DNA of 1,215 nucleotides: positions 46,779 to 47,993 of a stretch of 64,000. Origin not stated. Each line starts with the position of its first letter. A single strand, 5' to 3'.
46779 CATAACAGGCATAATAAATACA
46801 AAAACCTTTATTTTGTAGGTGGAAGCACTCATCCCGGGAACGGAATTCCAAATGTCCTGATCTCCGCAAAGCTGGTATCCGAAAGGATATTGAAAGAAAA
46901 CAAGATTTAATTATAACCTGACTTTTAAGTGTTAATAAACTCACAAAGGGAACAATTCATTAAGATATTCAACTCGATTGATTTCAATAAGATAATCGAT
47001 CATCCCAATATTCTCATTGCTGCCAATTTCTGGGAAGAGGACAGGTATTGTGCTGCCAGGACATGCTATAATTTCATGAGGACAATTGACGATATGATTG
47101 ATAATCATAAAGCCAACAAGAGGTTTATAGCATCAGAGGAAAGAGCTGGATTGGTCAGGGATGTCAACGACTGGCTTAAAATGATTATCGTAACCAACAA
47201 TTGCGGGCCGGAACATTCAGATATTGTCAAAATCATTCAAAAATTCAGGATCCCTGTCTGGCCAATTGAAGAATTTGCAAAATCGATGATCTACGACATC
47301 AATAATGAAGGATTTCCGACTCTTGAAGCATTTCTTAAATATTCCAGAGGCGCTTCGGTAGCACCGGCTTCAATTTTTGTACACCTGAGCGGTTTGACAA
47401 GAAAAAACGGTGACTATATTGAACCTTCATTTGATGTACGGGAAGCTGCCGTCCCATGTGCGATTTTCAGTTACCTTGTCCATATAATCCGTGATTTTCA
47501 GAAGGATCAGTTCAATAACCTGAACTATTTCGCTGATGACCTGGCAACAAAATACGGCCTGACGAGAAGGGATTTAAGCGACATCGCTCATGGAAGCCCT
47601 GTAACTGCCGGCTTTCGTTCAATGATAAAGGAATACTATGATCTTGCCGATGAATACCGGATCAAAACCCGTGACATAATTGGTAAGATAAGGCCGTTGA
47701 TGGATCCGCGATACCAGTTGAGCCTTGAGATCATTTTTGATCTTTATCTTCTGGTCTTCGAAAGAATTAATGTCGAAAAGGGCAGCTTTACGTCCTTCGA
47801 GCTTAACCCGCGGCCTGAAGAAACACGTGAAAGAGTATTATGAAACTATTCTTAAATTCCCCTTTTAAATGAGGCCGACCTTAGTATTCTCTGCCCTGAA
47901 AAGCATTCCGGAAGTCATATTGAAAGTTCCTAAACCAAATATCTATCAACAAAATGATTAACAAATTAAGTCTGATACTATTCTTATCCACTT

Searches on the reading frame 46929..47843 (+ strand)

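Call 76: search_protein_families(library=pfam, proteins=[window:46929-47843:+], max_evalue=0.00001)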
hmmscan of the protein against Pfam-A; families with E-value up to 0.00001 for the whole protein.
window:46929-47843:+ (304 aa): 1 family
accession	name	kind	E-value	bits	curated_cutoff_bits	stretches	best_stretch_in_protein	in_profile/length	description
PF00494.24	SQS_PSY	-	2.8e-14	53.9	26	1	34-286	14-251/263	Squalene/phytoene synthase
